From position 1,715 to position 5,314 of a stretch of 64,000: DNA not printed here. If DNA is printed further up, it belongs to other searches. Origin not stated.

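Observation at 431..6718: CdrS-like RHH - FtsZ - 1617-aa scaffold protein: a candidate three-gene division/cytoskeletal module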

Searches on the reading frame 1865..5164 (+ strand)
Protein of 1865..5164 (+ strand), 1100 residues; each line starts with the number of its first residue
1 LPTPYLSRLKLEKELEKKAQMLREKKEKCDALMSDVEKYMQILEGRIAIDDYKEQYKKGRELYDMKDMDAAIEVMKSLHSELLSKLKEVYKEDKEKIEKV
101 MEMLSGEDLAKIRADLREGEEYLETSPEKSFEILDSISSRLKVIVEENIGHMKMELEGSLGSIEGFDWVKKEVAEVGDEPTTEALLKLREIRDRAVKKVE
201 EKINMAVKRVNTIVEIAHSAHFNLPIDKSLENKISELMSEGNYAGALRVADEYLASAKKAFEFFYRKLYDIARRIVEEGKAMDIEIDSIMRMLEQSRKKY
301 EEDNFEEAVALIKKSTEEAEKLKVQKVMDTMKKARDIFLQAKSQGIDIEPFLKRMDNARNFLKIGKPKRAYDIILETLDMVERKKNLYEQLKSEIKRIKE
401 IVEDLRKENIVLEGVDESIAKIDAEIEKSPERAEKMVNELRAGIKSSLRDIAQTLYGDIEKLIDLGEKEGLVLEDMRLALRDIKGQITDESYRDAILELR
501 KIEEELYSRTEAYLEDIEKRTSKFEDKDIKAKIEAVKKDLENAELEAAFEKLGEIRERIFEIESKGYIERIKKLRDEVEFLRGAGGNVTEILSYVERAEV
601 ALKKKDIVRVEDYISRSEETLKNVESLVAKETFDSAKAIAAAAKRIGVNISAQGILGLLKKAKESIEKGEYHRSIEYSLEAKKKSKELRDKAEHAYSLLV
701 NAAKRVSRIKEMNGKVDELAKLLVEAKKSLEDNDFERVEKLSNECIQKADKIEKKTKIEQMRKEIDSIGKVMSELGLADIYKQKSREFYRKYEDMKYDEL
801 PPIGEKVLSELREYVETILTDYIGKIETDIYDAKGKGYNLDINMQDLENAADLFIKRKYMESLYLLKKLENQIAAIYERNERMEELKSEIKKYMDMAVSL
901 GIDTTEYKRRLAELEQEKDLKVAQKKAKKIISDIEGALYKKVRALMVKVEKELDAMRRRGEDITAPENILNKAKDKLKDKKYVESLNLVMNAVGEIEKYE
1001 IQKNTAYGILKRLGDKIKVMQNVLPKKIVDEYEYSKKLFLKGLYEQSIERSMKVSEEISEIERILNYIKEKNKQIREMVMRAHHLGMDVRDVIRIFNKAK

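Call 62: predict_structure(alignment_id=A4)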
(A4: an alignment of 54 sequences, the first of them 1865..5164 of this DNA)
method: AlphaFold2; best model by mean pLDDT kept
length: 1100 residues; sequences in the alignment: 54
mean_pLDDT: 83.0   pTM: 0.33
mean pLDDT of the five models: 83.0, 81.6, 81.2, 78.3, 76.8
residues with pLDDT >= 90: 97; 70-90: 960; 50-70: 36; < 50: 7
segments of 3 or more residues with pLDDT < 50: 1-7
pLDDT, mean of each block of 10 residues (from residue 1): 45 68 82 88 83 88 84 89 89 85 75 87 85 87 84 85 85 81 83 91 92 86 85 90 89 91 90 89 88 92 89 91 89 82 76 86 86 85 78 83 83 82 78 81 86 88 82 85 86 88 87 81 74 86 84 78 75 82 79 85 75 85 86 86 79 83 85 86 84 82 78 75 84 81 83 79 84 83 86 76 84 85 83 68 76 83 84 77 80 77 82 78 82 86 86 78 82 87 82 80 84 85 84 89 83 87 85 85 82 79
secondary structure, 60 per line:
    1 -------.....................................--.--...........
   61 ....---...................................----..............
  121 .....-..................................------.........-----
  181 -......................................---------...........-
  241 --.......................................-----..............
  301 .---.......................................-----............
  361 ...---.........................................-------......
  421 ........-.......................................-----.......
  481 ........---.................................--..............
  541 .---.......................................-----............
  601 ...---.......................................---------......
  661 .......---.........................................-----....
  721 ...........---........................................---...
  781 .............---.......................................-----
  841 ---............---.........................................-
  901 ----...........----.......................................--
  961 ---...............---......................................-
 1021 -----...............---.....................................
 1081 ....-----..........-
elements in order (helices of 4 or more, strands of 3 or more residues): H8-43 H50-64 H68-102 H107-125 H127-160 H167-175 H182-219 H229-239 H243-281 H287-301 H305-343 H349-363 H367-407 H415-428 H430-468 H474-488 H492-524 H527-541 H545-583 H589-603 H607-645 H655-667 H671-711 H717-731 H735-774 H778-793 H797-835 H844-855 H859-899 H905-915 H920-958 H964-978 H982-1019 H1026-1040 H1044-1084 H1090-1099

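Call 66: fold_search(model_id=the predicted structure, library=pdb)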
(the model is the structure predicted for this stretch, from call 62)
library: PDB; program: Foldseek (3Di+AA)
matches with E <= 10: 36; with E <= 0.001: 0
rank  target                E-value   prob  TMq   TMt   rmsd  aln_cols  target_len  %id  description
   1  9e23_f                1.6e-01  0.18  0.11  0.10  77.8      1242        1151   11  Cryo-EM structure of Pre-Chi dynein tail (released 2025-07-09)
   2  1st6                  2.3e-01  0.08  0.09  0.09  54.8      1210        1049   13  Crystal structure of a cytoskeletal protein (released 2004-08-03)
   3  7uni_A                8.4e-01  0.35  0.06  0.23  18.9       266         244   15  De novo designed chlorophyll dimer protein with Zn pheophorbide a methyl ester, SP2-ZnPPaM (released 2023-04-19)
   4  7uni_C                8.8e-01  0.21  0.06  0.19  21.8       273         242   17  De novo designed chlorophyll dimer protein with Zn pheophorbide a methyl ester, SP2-ZnPPaM (released 2023-04-19)
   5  9ynh_A                1.0e+00  0.08  0.12  0.05  98.3      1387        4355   10  Full-length human cytoplasmic dynein-1 in phi-like state bound to dynactin-p150glued and LIS1 (released 2026-01-28)
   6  7uni_D                1.5e+00  0.14  0.05  0.19  21.6       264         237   17  De novo designed chlorophyll dimer protein with Zn pheophorbide a methyl ester, SP2-ZnPPaM (released 2023-04-19)
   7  7unh_A                1.7e+00  0.15  0.06  0.19  18.4       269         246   16  De novo designed chlorophyll dimer protein in apo state, SP2 (released 2023-04-19)
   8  7uni_B                2.2e+00  0.12  0.06  0.18  22.3       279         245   17  De novo designed chlorophyll dimer protein with Zn pheophorbide a methyl ester, SP2-ZnPPaM (released 2023-04-19)
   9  7nyx_A                2.2e+00  0.01  0.06  0.05  92.3      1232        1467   12  Cryo-EM structure of the MukBEF-MatP-DNA monomer (closed conformation) (released 2021-07-07)
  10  6a30_A                2.3e+00  0.08  0.09  0.15  17.4       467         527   10  Crystal Structure of Munc13-1 MUN Domain and Synaptobrevin-2 Juxtamembrane Linker Region (released 2019-01-30)
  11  6rag_B                3.3e+00  0.06  0.06  0.10  32.4       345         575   10  Heterodimeric ABC exporter TmrAB in inward-facing wide conformation under turnover conditions (released 2019-07-31)
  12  7unh_B                3.5e+00  0.08  0.05  0.17  21.1       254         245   14  De novo designed chlorophyll dimer protein in apo state, SP2 (released 2023-04-19)
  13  5cwo_A                4.3e+00  0.09  0.06  0.23  20.6       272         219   16  Crystal structure of de novo designed helical repeat protein DHR76 (released 2015-12-16)
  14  9dgr_f                4.7e+00  0.03  0.12  0.05  63.9      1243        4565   11  Composite structure of dynein-dynactin on microtubules (released 2025-09-10)
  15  1tr2_A                4.7e+00  0.01  0.07  0.08  51.0      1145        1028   13  Crystal structure of human full-length vinculin (residues 1-1066) (released 2005-11-15)
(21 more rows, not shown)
